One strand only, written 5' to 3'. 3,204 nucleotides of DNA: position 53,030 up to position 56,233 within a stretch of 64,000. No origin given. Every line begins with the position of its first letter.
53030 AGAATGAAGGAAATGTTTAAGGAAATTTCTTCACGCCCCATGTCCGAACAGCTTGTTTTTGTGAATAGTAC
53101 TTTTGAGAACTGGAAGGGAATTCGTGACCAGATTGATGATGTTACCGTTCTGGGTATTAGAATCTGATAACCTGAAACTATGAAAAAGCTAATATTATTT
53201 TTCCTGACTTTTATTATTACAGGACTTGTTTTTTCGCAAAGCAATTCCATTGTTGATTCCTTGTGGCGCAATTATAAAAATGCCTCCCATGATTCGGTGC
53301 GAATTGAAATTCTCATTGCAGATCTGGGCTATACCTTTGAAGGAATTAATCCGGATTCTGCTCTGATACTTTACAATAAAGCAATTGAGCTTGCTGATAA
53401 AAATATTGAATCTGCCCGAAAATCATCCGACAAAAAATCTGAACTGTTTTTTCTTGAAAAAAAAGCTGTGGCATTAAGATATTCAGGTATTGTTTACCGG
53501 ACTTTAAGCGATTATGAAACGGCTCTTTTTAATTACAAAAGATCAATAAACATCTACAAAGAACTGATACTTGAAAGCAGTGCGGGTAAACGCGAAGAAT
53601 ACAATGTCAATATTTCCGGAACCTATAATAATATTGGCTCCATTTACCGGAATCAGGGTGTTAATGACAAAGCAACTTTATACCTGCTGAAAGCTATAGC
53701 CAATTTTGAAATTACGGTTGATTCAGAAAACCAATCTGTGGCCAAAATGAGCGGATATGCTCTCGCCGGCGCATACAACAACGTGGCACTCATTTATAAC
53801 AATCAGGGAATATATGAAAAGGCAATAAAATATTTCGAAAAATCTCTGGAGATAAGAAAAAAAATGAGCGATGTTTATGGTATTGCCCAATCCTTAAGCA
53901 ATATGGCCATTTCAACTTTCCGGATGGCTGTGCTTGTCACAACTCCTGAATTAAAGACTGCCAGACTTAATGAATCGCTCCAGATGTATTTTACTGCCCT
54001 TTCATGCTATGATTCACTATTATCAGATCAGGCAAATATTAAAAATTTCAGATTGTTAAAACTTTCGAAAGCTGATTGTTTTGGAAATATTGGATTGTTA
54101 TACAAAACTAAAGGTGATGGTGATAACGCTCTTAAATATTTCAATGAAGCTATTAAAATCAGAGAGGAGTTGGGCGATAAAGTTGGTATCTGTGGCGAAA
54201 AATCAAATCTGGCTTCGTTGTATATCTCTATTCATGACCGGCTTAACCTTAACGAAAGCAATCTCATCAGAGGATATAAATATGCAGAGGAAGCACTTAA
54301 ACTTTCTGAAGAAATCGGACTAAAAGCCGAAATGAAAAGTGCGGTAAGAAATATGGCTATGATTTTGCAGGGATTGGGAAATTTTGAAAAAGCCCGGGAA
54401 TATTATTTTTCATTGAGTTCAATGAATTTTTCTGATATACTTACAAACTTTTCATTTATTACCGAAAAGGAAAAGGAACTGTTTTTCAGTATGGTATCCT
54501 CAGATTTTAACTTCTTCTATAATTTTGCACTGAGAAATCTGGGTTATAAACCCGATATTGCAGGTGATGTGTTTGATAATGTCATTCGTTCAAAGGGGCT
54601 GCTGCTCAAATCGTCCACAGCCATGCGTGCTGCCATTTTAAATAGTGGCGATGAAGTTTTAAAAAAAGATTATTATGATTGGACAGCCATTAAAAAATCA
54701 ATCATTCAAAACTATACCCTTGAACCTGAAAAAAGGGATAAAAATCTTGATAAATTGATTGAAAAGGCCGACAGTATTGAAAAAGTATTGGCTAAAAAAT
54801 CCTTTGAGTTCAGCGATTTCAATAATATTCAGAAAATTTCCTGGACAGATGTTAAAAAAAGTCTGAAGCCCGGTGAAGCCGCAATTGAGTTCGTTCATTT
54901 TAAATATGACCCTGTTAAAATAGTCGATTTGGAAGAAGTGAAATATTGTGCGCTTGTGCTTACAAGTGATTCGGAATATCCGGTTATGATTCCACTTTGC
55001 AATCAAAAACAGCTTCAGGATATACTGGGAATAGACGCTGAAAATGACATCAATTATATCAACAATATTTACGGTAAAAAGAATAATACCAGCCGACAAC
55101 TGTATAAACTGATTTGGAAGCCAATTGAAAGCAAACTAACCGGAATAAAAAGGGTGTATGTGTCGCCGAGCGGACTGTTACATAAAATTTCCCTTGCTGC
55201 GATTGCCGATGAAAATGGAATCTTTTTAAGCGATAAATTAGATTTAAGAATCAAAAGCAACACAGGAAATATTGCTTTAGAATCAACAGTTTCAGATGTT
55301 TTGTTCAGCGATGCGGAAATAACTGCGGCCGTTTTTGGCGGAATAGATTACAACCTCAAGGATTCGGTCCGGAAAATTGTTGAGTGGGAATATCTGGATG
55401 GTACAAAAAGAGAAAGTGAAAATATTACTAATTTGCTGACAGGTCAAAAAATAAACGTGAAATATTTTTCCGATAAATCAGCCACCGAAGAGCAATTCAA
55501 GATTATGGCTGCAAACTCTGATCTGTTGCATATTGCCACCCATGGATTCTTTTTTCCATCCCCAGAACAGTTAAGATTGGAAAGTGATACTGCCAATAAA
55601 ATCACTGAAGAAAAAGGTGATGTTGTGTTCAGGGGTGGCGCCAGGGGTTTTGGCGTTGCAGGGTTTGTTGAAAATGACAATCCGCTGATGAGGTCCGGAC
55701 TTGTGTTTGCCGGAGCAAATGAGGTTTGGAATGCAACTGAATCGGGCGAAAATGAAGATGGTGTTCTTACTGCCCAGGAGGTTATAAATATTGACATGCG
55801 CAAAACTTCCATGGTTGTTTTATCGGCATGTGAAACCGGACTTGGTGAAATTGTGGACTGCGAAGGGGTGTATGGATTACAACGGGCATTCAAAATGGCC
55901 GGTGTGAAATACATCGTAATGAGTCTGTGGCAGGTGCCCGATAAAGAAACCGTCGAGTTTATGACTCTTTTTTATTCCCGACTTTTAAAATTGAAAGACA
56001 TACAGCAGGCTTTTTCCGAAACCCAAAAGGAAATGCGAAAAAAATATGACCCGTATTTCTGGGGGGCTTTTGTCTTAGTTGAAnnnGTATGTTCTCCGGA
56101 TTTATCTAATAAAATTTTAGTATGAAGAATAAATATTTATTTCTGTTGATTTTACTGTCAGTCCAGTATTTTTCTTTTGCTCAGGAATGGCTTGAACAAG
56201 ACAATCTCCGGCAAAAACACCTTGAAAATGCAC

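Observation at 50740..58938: TPR-TM-PP2C phosphatase apparently co-transcribed with two CHAT genes and sharing its periplasmic input module with one of them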

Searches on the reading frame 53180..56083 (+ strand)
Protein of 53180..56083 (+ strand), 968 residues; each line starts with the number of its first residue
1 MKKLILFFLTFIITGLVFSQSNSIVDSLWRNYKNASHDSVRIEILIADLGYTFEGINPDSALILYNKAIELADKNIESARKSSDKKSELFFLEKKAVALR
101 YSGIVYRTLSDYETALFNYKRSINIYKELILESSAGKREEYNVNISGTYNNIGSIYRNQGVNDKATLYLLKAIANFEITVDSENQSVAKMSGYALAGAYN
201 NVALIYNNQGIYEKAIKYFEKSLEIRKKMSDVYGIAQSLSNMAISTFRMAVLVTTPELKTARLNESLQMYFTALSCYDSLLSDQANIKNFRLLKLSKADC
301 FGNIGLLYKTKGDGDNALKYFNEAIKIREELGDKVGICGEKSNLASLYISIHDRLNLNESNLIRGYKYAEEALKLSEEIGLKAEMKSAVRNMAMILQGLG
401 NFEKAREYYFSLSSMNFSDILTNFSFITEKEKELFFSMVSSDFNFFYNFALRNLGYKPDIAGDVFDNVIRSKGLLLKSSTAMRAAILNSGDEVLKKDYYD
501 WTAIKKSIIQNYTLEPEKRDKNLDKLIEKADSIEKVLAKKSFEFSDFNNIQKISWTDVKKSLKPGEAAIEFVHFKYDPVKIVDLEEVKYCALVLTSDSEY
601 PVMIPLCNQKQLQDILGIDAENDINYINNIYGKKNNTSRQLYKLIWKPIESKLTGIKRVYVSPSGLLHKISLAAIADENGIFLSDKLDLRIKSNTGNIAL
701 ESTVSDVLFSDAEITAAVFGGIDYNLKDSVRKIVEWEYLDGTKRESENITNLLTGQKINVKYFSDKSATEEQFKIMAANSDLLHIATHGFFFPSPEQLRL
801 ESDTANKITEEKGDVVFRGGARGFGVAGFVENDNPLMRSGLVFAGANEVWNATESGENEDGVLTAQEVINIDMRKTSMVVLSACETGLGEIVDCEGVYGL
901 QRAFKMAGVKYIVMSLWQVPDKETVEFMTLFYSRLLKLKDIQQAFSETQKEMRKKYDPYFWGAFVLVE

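Call 3: search_protein_families(library=pfam, proteins=[window:53180-56083:+], max_evalue=0.01)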
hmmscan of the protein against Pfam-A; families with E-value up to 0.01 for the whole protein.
window:53180-56083:+ (968 aa): 12 families
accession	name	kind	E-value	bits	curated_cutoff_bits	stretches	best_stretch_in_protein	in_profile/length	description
PF12770.12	CHAT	-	1.9e-56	192.1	24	1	637-967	3-287/289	CHAT domain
PF13424.12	TPR_12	-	3.6e-25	88.4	30.1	1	196-245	3-54/77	Tetratricopeptide repeat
PF00515.34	TPR_1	-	6.2e-20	70.6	27.8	2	198-226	3-31/34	Tetratricopeptide repeat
PF13374.12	TPR_10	-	6.1e-18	64.6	27.5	1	196-228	2-34/42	Tetratricopeptide repeat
PF13181.12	TPR_8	-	1.1e-17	63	25.7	2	196-227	1-32/34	Tetratricopeptide repeat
PF07719.23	TPR_2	-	1.4e-15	56.4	27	1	197-226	2-31/34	Tetratricopeptide repeat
PF13176.12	TPR_7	-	1.4e-12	47.1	27.9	0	198-232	1-35/36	Tetratricopeptide repeat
PF13428.12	TPR_14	-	0.0002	22.2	23.5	0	201-225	6-30/44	Tetratricopeptide repeat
PF13174.12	TPR_6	-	0.00024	22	26.3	0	203-221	7-25/33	Tetratricopeptide repeat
PF24885.1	TPR_NPHP3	-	0.0013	18.6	100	0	138-223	91-175/239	Nephrocystin-3 TPR domain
PF09986.15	DUF2225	-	0.0021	18.3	21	0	111-230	86-199/214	Uncharacterized protein conserved in bacteria (DUF2225)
PF13431.12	TPR_17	-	0.005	17.5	24.4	0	197-216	14-33/34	Tetratricopeptide repeat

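Call 27: find_related_loci(query=A2, collection=metagenome_contigs, flank=10000)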
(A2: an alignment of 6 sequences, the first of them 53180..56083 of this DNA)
Query A2 (968 aa) in metagenome_contigs; peptide patterns used: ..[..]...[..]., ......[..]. (x = any residue, [..] = any of these).
599 stretches matched a pattern (row limit reached: there are more); 580 encode a relative of the query (tblastn E <= 1e-3); the best 80 are kept; 78 distinct loci.
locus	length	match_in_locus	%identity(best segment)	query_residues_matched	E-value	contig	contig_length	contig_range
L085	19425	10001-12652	41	23-968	0e+0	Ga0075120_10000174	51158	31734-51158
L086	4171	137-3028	40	2-968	0e+0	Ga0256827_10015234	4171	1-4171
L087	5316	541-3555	38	38-968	0e+0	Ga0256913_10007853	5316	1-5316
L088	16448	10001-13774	39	1-968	0e+0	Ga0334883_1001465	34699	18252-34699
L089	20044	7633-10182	39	38-968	0e+0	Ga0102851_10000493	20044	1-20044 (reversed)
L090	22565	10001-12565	41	65-968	0e+0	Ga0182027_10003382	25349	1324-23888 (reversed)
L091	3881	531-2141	52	421-968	1e-179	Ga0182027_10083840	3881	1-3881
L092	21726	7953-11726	40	1-968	0e+0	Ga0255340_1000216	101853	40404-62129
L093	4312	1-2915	35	38-968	8e-150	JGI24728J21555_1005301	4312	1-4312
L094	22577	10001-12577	36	75-968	6e-144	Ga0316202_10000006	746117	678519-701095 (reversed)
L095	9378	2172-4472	36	65-968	2e-142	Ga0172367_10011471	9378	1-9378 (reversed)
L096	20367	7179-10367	32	1-968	3e-121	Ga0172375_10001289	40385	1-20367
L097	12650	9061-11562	35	105-968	3e-119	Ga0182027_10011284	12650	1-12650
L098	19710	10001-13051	32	94-968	6e-120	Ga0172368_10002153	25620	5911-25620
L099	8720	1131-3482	33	150-968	9e-117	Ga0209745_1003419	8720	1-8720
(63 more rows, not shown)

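Call 31: search_protein_families(library=pfam, proteins=[L092:7953-11726:+, L092:12725-15535:+, L092:15695-16489:+, L092:16495-19815:+, L092:19843-21648:-, L092:5614-7695:-, L092:3357-5597:-, L092:2529-3233:-, L092:1123-2286:-], max_evalue=0.0001)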
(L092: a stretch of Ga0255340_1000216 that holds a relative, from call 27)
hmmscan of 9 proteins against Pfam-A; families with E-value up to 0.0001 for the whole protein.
L092:7953-11726:+ (1258 aa): 15 families
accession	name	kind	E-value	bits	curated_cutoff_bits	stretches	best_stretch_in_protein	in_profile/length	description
PF13424.12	TPR_12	-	2.6e-73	242.7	30.1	6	531-603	2-76/77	Tetratricopeptide repeat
PF12770.12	CHAT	-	1.4e-52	179.4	24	1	939-1256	5-286/289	CHAT domain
PF07719.23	TPR_2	-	7.7e-43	141.5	27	2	532-562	1-31/34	Tetratricopeptide repeat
PF00515.34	TPR_1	-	2.1e-42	141.7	27.8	3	532-561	1-30/34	Tetratricopeptide repeat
PF13374.12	TPR_10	-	3.3e-35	119.5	27.5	1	532-567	2-37/42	Tetratricopeptide repeat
PF13181.12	TPR_8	-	1.6e-28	96.8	25.7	0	575-603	4-32/34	Tetratricopeptide repeat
PF13176.12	TPR_7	-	6.1e-27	91.8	27.9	0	576-605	3-32/36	Tetratricopeptide repeat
PF14938.12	SNAP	-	5.2e-22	79.1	25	4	525-637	68-180/282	Soluble NSF attachment protein, SNAP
PF17874.7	TPR_MalT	-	4.4e-21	76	45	2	255-399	42-187/336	MalT-like TPR region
PF24885.1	TPR_NPHP3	-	2.1e-12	47.4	100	1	522-638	89-209/239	Nephrocystin-3 TPR domain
PF13432.12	TPR_16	-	1.6e-11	44.8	32.7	0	505-561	10-60/65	Tetratricopeptide repeat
PF10602.15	RPN7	-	9.2e-08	32.4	29.6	0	295-391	38-131/174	26S proteasome subunit RPN7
PF13428.12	TPR_14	-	2.8e-06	27.9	23.5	0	578-601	7-30/44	Tetratricopeptide repeat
PF14559.12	TPR_19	-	2.9e-06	27.9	25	0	584-637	3-50/68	Tetratricopeptide repeat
PF21325.3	SHPRH_helical-1st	-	8.5e-05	23.2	27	0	169-234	20-84/95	E3 ubiquitin-protein ligase SHPRH, first helical domain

L092:12725-15535:+ (937 aa): 9 families
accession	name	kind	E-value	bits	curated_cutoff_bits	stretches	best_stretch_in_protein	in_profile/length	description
PF12770.12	CHAT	-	9.1e-61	206.3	24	1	615-936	4-287/289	CHAT domain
PF13424.12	TPR_12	-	2.4e-60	201.1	30.1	7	283-357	3-77/77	Tetratricopeptide repeat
PF13374.12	TPR_10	-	5.5e-60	198.2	27.5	4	32-69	3-40/42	Tetratricopeptide repeat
PF24885.1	TPR_NPHP3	-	1.4e-37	129.8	100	3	7-106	118-216/239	Nephrocystin-3 TPR domain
PF13176.12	TPR_7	-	3.6e-22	77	27.9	0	117-140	1-24/36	Tetratricopeptide repeat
PF13181.12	TPR_8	-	4.1e-16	58.1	25.7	0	327-357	3-33/34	Tetratricopeptide repeat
PF00515.34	TPR_1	-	3e-14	52.6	27.8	0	328-356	4-32/34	Tetratricopeptide repeat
PF07719.23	TPR_2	-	4.5e-09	36.2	27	0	327-355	3-31/34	Tetratricopeptide repeat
PF17874.7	TPR_MalT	-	1.5e-07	31.5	45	0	1-137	52-183/336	MalT-like TPR region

L092:15695-16489:+ (265 aa): 0 families

L092:16495-19815:+ (1107 aa): 2 families
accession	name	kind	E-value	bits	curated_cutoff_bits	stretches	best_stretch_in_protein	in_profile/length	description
PF07228.17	SpoIIE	-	2.9e-17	63.7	25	1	886-1106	6-190/192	Stage II sporulation protein E (SpoIIE)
PF07494.17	Reg_prop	-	9.6e-09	34.9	20.4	0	315-335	2-22/24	Two component regulator propeller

L092:19843-21648:- (601 aa): 7 families
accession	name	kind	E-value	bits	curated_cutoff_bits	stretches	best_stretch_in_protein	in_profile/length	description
PF13361.12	UvrD_C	-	5.4e-78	263.3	25.6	1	108-451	2-348/350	UvrD-like helicase C-terminal domain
PF00580.27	UvrD-helicase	-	4.2e-37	128.7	23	1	2-102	171-271/271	UvrD/REP helicase N-terminal domain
PF13538.12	UvrD_C_2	-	6.2e-11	42.4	27.4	1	390-447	2-50/52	UvrD-like helicase C-terminal domain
PF21196.3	PcrA_UvrD_tudor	-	5.4e-10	39.4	23.9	1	552-595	1-44/48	PcrA/UvrD tudor domain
PF13245.12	AAA_19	-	7.2e-07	29.9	25.1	1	40-87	87-134/134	AAA domain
PF01443.25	Viral_helicase1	-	8.1e-07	29.5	21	0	374-447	163-225/228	Viral superfamily 1 RNA helicase core domain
PF13087.12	AAA_12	-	7.1e-06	26.2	27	0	355-445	106-187/195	AAA domain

L092:5614-7695:- (693 aa): 2 families
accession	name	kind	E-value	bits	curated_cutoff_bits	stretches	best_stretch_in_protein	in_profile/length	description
PF00691.25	OmpA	-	6.5e-21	75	27.2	1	581-675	2-98/98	OmpA family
PF13620.12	CarboxypepD_reg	-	4.4e-06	27.4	32.3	0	308-367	3-60/82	Carboxypeptidase regulatory-like domain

L092:3357-5597:- (746 aa): 0 families

L092:2529-3233:- (234 aa): 0 families

L092:1123-2286:- (387 aa): 8 families
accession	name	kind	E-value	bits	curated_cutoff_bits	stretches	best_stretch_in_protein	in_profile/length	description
PF00158.32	Sigma54_activat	-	1.1e-72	243.6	20.2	1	138-304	1-167/168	Sigma-54 interaction domain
PF00072.30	Response_reg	-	1.5e-32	112.5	30.2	1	3-112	1-110/111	Response regulator receiver domain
PF14532.12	Sigma54_activ_2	-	1.2e-26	94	25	1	139-309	1-138/138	Sigma-54 interaction domain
PF25601.1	AAA_lid_14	-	3.9e-20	71.9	27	1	311-376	2-68/87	AAA+ ATPase lid domain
PF00004.35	AAA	-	9.9e-08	32.9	21.2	1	162-295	1-127/131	ATPase family associated with various cellular activities (AAA)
PF07728.20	AAA_5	-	3.6e-06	27.5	22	1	162-282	2-125/139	AAA domain (dynein-related subfamily)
PF07726.17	AAA_3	-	1.7e-05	25.2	27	1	162-279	2-111/131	ATPase family associated with various cellular activities (AAA)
PF06490.17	FleQ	-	2.5e-05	25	22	0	2-107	1-98/108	Flagellar regulatory protein FleQ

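Call 54: search_solved_structures(query=A3, max_evalue=0.001)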
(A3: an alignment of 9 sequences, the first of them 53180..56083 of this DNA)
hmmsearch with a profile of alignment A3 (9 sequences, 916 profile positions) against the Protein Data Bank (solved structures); distinct sequences matched with E-value up to 0.001: 176 (the best 60 are shown).
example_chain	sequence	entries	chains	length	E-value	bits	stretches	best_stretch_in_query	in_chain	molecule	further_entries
9qhb_A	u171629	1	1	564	3.6e-83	283.3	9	100-205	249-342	Engineered tetratricopeptide repeat protein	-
3ro2_A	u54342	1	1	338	1.3e-49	172.3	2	100-347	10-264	G-protein-signaling modulator 2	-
4g2v_A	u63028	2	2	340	1.3e-49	172.3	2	100-347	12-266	G-protein-signaling modulator 2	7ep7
8bu0_A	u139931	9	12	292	7e-43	150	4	135-211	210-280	Consensus tetratricopeptide repeat protein | Crystal structure of an 8-repeat consensus TPR superhelix with Zinc. | Monomer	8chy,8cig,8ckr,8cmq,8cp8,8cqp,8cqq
9qhc_A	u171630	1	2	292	1e-42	149.5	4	101-210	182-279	Engineered tetratricopeptide repeat protein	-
4wng_A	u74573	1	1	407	9.1e-41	143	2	109-319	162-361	G-protein-signaling modulator 2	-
3sf4_A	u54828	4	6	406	9.2e-41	143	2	109-319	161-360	G-protein-signaling modulator 2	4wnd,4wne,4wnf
6hc2_A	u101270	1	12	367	1.1e-40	142.8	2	109-315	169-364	G-protein-signaling modulator 2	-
5a6c_A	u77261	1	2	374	5.4e-40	140.5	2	109-310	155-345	G-PROTEIN-SIGNALING MODULATOR 2, AFADIN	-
5a7d_B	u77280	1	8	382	1.8e-39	138.8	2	105-351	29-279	PINS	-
4a1s_A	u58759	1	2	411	1.2e-36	129.4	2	102-342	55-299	PARTNER OF INSCUTEABLE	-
7ai4_A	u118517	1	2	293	5.9e-36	127.1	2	137-339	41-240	Isoform C of Kinesin light chain 1,Isoform C of Kinesin light chain 1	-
7t7t_A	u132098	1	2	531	1.5e-31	112.5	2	64-373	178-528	Protein TONSOKU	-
7obi_A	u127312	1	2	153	2.4e-29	105.2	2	133-209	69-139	CTPR-rv4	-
4jhr_A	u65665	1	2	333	3.2e-29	104.8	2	110-302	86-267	G-protein-signaling modulator 2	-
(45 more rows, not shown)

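Call 59: search_protein_families(library=ncbifam, proteins=[window:53180-56083:+], max_evalue=0.001)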
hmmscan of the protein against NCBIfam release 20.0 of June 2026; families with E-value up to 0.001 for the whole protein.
window:53180-56083:+ (968 aa): 5 families
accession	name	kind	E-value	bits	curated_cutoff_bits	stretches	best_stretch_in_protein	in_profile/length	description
NF053520.1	HK_Porph_FimS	equivalog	4.5e-15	54.9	600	2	300-408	166-266/618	sensor histidine kinase FimS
TIGR02521.1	type_IV_pilW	equivalog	9e-09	35.2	154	0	195-230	134-169/234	type IV pilus biogenesis/stability protein PilW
NF002725.1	PRK02603.1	equivalog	5.6e-08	33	143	0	198-232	74-108/173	photosystem I assembly protein Ycf3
NF041717.1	HaaA_phane_TPR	equivalog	2.7e-05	22.5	1125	0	298-391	792-877/882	cyclophane-containing RiPP biosynthesis TPR protein HaaT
NF047558.1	TPR_END_plus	domain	3e-05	23.9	32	0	198-228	1-31/56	TPR end-of-group domain-containing protein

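Call 85: search_protein_families(library=padloc, proteins=[window:53180-56083:+], max_evalue=0.001)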
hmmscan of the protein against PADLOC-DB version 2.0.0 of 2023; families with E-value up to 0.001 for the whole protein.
window:53180-56083:+ (968 aa): 1 family
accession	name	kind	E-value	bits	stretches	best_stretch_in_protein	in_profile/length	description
PDLC01169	TPR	-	6e-12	43.5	0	196-235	109-148/252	TPR repeats containing protein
